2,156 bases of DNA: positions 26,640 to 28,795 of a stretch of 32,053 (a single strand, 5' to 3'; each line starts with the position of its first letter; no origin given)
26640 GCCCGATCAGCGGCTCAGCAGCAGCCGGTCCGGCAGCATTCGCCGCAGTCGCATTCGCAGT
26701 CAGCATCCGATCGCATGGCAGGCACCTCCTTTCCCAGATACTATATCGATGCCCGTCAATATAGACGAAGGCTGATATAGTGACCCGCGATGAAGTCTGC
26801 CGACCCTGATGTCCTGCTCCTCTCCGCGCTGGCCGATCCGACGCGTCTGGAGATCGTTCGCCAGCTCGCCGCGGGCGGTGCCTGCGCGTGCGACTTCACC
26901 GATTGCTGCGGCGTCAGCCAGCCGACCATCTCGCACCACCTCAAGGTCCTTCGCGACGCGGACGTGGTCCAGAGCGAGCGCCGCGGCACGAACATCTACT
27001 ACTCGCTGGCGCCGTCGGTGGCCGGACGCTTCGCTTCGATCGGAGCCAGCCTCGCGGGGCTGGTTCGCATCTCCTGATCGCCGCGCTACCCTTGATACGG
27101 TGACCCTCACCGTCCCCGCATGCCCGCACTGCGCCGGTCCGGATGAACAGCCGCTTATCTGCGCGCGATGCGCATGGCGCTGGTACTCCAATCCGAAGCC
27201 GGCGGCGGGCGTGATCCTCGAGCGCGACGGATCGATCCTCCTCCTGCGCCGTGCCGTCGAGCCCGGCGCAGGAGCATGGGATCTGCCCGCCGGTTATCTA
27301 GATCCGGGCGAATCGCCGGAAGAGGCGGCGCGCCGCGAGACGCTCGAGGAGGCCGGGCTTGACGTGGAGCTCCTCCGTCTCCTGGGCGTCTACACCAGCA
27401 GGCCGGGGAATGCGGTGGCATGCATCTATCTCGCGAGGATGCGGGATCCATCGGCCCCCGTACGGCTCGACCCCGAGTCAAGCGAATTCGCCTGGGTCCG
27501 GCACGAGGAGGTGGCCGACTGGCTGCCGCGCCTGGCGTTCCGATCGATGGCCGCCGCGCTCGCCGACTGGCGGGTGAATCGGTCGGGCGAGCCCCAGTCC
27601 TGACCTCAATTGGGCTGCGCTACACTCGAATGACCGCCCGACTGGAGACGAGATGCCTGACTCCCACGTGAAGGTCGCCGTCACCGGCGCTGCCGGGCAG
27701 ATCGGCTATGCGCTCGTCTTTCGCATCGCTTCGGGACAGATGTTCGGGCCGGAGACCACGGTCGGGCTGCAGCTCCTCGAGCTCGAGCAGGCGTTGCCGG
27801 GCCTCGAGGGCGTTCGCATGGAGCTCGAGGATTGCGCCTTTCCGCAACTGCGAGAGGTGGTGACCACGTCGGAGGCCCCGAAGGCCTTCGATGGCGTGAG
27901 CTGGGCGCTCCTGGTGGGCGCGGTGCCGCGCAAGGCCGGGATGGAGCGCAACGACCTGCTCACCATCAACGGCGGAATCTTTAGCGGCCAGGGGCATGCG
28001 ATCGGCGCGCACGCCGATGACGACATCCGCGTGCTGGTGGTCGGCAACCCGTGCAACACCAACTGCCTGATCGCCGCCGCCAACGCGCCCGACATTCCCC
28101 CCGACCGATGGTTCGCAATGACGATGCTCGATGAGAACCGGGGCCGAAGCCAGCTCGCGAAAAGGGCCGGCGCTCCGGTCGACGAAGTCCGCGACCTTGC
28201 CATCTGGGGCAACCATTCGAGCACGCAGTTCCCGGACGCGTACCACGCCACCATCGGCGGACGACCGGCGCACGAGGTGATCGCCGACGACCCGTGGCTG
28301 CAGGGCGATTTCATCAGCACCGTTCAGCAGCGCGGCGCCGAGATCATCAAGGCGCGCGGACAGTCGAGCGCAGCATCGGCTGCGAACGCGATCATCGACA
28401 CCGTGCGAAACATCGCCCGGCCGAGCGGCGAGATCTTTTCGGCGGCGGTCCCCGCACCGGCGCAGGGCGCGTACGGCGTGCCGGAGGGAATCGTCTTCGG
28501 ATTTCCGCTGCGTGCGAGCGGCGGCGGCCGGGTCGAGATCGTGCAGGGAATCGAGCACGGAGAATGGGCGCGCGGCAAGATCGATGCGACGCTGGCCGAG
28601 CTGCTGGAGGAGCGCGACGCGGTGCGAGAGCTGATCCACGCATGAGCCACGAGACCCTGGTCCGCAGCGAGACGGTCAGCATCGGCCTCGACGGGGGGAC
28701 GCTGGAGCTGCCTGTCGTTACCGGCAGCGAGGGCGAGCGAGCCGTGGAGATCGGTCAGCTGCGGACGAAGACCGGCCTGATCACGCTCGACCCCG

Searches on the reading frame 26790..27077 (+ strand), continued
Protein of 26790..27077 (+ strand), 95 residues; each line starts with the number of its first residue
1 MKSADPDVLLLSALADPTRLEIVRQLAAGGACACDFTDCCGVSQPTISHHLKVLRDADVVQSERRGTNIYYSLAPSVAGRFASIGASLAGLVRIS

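Call 52: search_protein_families(library=pfam, proteins=[L011:2116-2871:-, L011:1122-2123:-, L010:2365-2832:-, L006:2196-2666:-, L001:1371-2501:-, L125:1376-2296:+, L022:2176-2577:+, L011:3319-4122:+, L097:1-708:+, L090:1809-2021:-], max_evalue=0.001)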
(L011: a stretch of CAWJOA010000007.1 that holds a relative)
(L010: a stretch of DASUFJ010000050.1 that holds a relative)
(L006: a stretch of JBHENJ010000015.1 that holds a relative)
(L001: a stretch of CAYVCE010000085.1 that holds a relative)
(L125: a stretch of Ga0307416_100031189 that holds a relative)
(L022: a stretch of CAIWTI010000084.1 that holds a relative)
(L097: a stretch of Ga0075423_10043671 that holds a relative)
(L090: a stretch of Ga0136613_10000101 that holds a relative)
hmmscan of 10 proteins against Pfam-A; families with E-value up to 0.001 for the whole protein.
L011:2116-2871:- (251 aa): 1 family
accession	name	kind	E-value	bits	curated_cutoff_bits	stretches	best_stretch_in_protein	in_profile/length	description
PF01865.21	PhoU_div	-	1.1e-27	97.2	24.4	1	53-248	8-213/214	Protein of unknown function DUF47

L011:1122-2123:- (333 aa): 1 family
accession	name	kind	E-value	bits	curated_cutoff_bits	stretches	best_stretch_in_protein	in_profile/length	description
PF01384.25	PHO4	-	2.7e-95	319.7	33.7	1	23-320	1-349/350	Phosphate transporter family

L010:2365-2832:- (155 aa): 2 families
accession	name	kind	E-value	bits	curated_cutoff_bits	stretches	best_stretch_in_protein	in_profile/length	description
PF12867.12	DinB_2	-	1.2e-21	77.9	24.8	1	18-148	8-128/128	DinB superfamily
PF04978.18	MST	-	1.3e-05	26.2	27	1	18-149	12-141/149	Mycothiol-S-transferase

L006:2196-2666:- (156 aa): 3 families
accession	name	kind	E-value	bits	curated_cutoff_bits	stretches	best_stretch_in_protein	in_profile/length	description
PF12867.12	DinB_2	-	1.5e-19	71.2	24.8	1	13-150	1-128/128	DinB superfamily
PF04978.18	MST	-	2.2e-06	28.6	27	1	12-151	4-141/149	Mycothiol-S-transferase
PF11716.13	MDMPI_N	-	6.6e-06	27.3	24.2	1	16-131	3-120/140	Mycothiol maleylpyruvate isomerase N-terminal domain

L001:1371-2501:- (376 aa): 1 family
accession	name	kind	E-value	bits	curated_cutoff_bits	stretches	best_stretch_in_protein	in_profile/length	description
PF02417.20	Chromate_transp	-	1.2e-79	266.6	28.6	2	204-367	2-166/166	Chromate transporter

L125:1376-2296:+ (306 aa): 3 families
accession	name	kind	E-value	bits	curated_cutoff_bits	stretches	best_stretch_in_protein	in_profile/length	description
PF06071.19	YchF-GTPase_C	-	7.2e-32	109.8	27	1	222-305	1-84/84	Protein of unknown function (DUF933)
PF02824.27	TGS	-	0.00021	21.7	22.2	1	237-300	12-56/60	TGS domain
PF01926.29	MMR_HSR1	-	0.00035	21.1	21.9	1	4-89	1-84/113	50S ribosome-binding GTPase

L022:2176-2577:+ (133 aa): 1 family
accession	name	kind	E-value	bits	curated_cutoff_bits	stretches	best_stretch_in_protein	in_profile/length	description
PF19728.4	DUF6220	-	0.00094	19.9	29.8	1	26-84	1-59/66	Family of unknown function (DUF6220)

L011:3319-4122:+ (267 aa): 11 families
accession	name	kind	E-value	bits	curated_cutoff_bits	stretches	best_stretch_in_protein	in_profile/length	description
PF13847.12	Methyltransf_31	-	1.5e-31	109.4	27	1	67-184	2-121/145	Methyltransferase domain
PF13649.12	Methyltransf_25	-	3.6e-21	76.1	27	1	72-168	1-97/97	Methyltransferase domain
PF08241.18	Methyltransf_11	-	1.1e-20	74.5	21.2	1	73-170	1-93/95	Methyltransferase domain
PF01209.24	Ubie_methyltran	-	3.3e-15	56.5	20.1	1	67-172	46-151/233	ubiE/COQ5 methyltransferase family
PF08242.18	Methyltransf_12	-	9.1e-12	46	30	1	73-170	1-98/98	Methyltransferase domain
PF13489.12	Methyltransf_23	-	1.4e-09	38.3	27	1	64-190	18-132/164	Methyltransferase domain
PF01135.25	PCMT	-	1.2e-06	28.8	20.3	1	64-126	69-131/210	Protein-L-isoaspartate(D-aspartate) O-methyltransferase (PCMT)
PF06325.19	PrmA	-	2.4e-05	24.4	22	1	67-179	160-265/296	Ribosomal protein L11 methyltransferase (PrmA)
PF20922.3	Anamorsin_N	-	2.8e-05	24.3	27.1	1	115-233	30-135/163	Anamorsin, N-terminal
PF05148.21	Methyltransf_8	-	0.00025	21.4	27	0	128-175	113-159/219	Hypothetical methyltransferase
PF05175.20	MTS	-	0.00084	19.5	23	0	68-170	31-136/170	Methyltransferase small domain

L097:1-708:+ (235 aa): 1 family
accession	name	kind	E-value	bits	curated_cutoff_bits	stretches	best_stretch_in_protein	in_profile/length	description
PF03009.23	GDPD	-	5e-23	82.9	23.6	1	18-228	1-239/244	Glycerophosphoryl diester phosphodiesterase family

L090:1809-2021:- (70 aa): 1 family
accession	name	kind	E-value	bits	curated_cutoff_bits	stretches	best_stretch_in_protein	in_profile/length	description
PF06348.16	DUF1059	-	0.00011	22.8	21.1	1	18-56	11-50/56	Protein of unknown function (DUF1059)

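Call 53: search_protein_families(library=ncbifam, proteins=[L011:3319-4122:+, L009:2811-3617:+, L022:2911-3231:+, L022:4284-4961:+, L125:2778-3152:+, L120:2772-3803:+], max_evalue=0.00001)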
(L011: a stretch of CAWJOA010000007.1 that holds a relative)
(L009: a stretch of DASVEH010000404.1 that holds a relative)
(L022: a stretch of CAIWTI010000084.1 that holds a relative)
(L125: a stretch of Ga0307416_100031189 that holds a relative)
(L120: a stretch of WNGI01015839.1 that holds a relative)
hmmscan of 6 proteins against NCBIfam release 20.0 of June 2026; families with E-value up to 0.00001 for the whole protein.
L011:3319-4122:+ (267 aa): 30 families (the best 25 are shown)
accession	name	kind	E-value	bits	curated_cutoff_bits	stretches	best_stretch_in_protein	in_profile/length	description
NF008823.0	PRK11873.1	subfamily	6.9e-86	288.1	263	1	2-228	5-237/272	arsenite methyltransferase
NF041537.1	ArsM_AhpD_UU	exception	6e-48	163.4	510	1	5-222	14-230/345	arsenite methyltransferase/AhpD domain selenoprotein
NF047649.1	MTase_UXPK_star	exception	1.7e-43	148.7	460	1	5-220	14-229/283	methyltransferase/UXPK-star double selenoprotein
NF041536.1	ArsM_DUF2284_UU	exception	8e-43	146.4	575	1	7-241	16-251/459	arsenite methyltransferase/DUF2284 domain selenoprotein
NF040538.1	methyl_ArsM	equivalog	5e-36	124.6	500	2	124-224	157-260/356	arsinothricin biosynthesis methyltransferase ArsM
NF045667.1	MTase_DVU1556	equivalog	3e-25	88.9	155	1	62-215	16-161/213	DVU_1556 family methyltransferase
NF038099.1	AsSugarArsM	exception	2.6e-23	82.7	400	1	6-219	4-218/321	arsenosugar biosynthesis arsenite methyltransferase ArsM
NF040539.1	AST_met_ArsM_2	exception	1e-19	71.5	240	1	68-219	56-210/262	putative arsinothricin biosynthesis methyltransferase ArsM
NF001244.0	PRK00216.1-5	equivalog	2.2e-15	56.6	216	1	65-178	45-159/236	bifunctional demethylmenaquinone methyltransferase/2-methoxy-6-polyprenyl-1,4-benzoquinol methylase UbiE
NF001240.0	PRK00216.1-1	equivalog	3.7e-15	55.7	378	1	63-172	58-168/251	bifunctional demethylmenaquinone methyltransferase/2-methoxy-6-polyprenyl-1,4-benzoquinol methylase UbiE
NF052510.1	methyltran_MpqE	exception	4.1e-15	55.8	335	1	63-170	41-149/234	methyl-plastoquinone biosynthesis methyltransferase MpqE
TIGR02752.1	MenG_heptapren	equivalog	1.5e-14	54.1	419.85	1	65-174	42-151/231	demethylmenaquinone methyltransferase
NF043040.1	corrin_prot_MT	hypoth_equivalog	2e-14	53.5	180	1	64-177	36-152/216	corrinoid protein-associated methyltransferase CpaM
TIGR02072.1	BioC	equivalog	2.2e-14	53.8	184.95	1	69-178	35-138/244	malonyl-ACP O-methyltransferase BioC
TIGR01934.1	MenG_MenH_UbiE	subfamily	2e-13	50.1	158.35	1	65-179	36-148/223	ubiquinone/menaquinone biosynthesis methyltransferase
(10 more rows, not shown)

L009:2811-3617:+ (268 aa): 32 families (the best 25 are shown)
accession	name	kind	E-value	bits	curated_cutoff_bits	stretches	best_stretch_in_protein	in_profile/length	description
NF008823.0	PRK11873.1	subfamily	3.9e-87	292.2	263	1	3-228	5-237/272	arsenite methyltransferase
NF041537.1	ArsM_AhpD_UU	exception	1.4e-48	165.4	510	1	4-221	12-228/345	arsenite methyltransferase/AhpD domain selenoprotein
NF047649.1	MTase_UXPK_star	exception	3.5e-45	154.2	460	1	3-221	11-229/283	methyltransferase/UXPK-star double selenoprotein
NF041536.1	ArsM_DUF2284_UU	exception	4.7e-43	147.2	575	1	3-243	11-252/459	arsenite methyltransferase/DUF2284 domain selenoprotein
NF040538.1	methyl_ArsM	equivalog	1.6e-37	129.5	500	2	124-221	156-256/356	arsinothricin biosynthesis methyltransferase ArsM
NF045667.1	MTase_DVU1556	equivalog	1.4e-26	93.3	155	1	63-216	16-161/213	DVU_1556 family methyltransferase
NF038099.1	AsSugarArsM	exception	3.2e-25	89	400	1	8-221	5-219/321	arsenosugar biosynthesis arsenite methyltransferase ArsM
NF040539.1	AST_met_ArsM_2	exception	5.1e-19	69.1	240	1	69-219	56-209/262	putative arsinothricin biosynthesis methyltransferase ArsM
NF001240.0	PRK00216.1-1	equivalog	2.1e-16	59.7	378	1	64-173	58-168/251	bifunctional demethylmenaquinone methyltransferase/2-methoxy-6-polyprenyl-1,4-benzoquinol methylase UbiE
NF001244.0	PRK00216.1-5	equivalog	4.1e-16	59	216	1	67-181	46-161/236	bifunctional demethylmenaquinone methyltransferase/2-methoxy-6-polyprenyl-1,4-benzoquinol methylase UbiE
NF052510.1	methyltran_MpqE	exception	1.1e-15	57.7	335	1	65-171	42-149/234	methyl-plastoquinone biosynthesis methyltransferase MpqE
TIGR02072.1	BioC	equivalog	1.9e-15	57.3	184.95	1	70-179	35-138/244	malonyl-ACP O-methyltransferase BioC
TIGR02752.1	MenG_heptapren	equivalog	5.9e-15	55.4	419.85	1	66-173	42-149/231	demethylmenaquinone methyltransferase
NF043040.1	corrin_prot_MT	hypoth_equivalog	1.2e-14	54.3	180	1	65-181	36-155/216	corrinoid protein-associated methyltransferase CpaM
NF001243.0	PRK00216.1-4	equivalog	6.7e-14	51.8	235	1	66-171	44-149/237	demethylmenaquinone methyltransferase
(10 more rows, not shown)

L022:2911-3231:+ (106 aa): 9 families
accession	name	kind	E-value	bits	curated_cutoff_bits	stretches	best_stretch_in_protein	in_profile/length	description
NF033788.1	HTH_metalloreg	subfamily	3.2e-32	110.2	55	1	28-99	2-74/77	metalloregulator ArsR/SmtB family transcription factor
NF041413.1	ArsR_Rv2640c_fam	equivalog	2.1e-25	89.4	155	1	2-105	3-113/118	Rv2640c family ArsR-like transcriptional regulator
NF033789.1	repress_SdpR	subfamily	1.1e-18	66.9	100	1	30-93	1-64/79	autorepressor SdpR family transcription factor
NF007528.0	PRK10141.1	subfamily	6.8e-18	64.6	97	1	30-96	9-76/117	metalloregulator ArsR/SmtB family transcription factor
NF040642.1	sulf_sens_BigR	equivalog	4e-15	55.7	155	1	23-105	6-88/95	sulfite-sensing transcriptional repressor BigR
NF045707.1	Dbac_1936_reg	equivalog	9.7e-14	51.2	115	1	27-97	7-77/99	ArsR/SmtB-type metalloregulator TsoR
NF047906.1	CdPbTransRegCmtR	equivalog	7.1e-11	41.9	150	1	30-99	14-83/104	Cd(II)/Pb(II)-sensing metalloregulatory transcriptional regulator CmtR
NF053755.1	MsvR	equivalog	2.3e-06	27.5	220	1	30-83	6-59/236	transcriptional factor MsvR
TIGR01884.1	cas_HTH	subfamily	2.9e-06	26.8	60.2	1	31-86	136-193/202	CRISPR-associated CARF protein Csa3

L022:4284-4961:+ (225 aa): 4 families
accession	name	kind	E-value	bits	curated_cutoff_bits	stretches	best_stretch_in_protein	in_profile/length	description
TIGR00861.1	MIP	subfamily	5.6e-51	173.5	171.25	1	17-217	1-224/224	MIP family channel protein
NF003838.0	PRK05420.1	equivalog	2.5e-42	144.9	256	1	13-223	3-229/231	aquaporin Z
NF045553.1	AquGlycerPorinGla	equivalog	5.7e-14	52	400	1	15-107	9-105/290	aquaglyceroporin Gla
NF043012.1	LacAcidTportLarD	equivalog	2.8e-07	30.2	390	1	14-192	3-195/237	D/L-lactic acid transporter LarD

L125:2778-3152:+ (124 aa): 3 families
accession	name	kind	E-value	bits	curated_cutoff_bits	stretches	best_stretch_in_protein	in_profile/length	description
NF010053.0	PRK13530.1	subfamily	8.4e-20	71.5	215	1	5-120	5-125/133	arsenate reductase (thioredoxin)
TIGR02691.1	arsC_pI258_fam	equivalog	3.5e-19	69.3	174.3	1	6-122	1-128/129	arsenate reductase (thioredoxin)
TIGR02689.1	ars_reduc_gluta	equivalog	1.6e-18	67.1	157.6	1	5-123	2-125/126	arsenate reductase, glutathione/glutaredoxin type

L120:2772-3803:+ (343 aa): 2 families
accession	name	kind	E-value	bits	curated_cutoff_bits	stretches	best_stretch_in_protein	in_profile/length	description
NF052500.1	NicTportNicT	equivalog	8.1e-128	426.5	450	1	12-330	1-340/340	Nickel transporter NicT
TIGR00802.1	nico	subfamily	1.3e-102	343.1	333.05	1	52-318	2-281/281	HoxN/HupN/NixA family nickel/cobalt transporter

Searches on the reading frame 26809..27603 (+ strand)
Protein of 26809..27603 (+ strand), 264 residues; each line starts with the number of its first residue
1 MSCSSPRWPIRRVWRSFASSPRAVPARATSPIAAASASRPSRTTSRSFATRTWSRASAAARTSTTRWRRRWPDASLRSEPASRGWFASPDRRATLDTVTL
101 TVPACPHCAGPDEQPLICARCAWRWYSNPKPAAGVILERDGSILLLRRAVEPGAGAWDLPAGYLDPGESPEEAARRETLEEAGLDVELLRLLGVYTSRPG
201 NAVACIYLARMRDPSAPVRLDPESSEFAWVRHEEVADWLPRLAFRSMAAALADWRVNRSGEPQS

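Call 7: search_protein_families(library=pfam, proteins=[window:26809-27603:+])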
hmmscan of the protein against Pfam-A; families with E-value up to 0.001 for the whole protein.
window:26809-27603:+ (264 aa): 2 families
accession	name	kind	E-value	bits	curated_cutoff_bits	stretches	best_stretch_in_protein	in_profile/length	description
PF00293.34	NUDIX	-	5.2e-24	85.2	21.1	1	130-238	3-119/134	NUDIX domain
PF14815.12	NUDIX_4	-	0.00064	19.9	35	0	133-236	2-99/113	NUDIX domain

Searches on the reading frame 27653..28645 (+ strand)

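Call 7: search_protein_families(library=pfam, proteins=[window:27653-28645:+])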
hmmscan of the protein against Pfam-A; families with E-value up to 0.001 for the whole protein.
window:27653-28645:+ (330 aa): 2 families
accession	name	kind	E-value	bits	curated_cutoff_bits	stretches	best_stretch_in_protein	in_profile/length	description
PF02866.23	Ldh_1_C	-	5.1e-37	128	22.6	1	157-324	1-170/174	lactate/malate dehydrogenase, alpha/beta C-terminal domain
PF00056.29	Ldh_1_N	-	6.7e-32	110.9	27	1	6-146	1-133/141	lactate/malate dehydrogenase, NAD binding domain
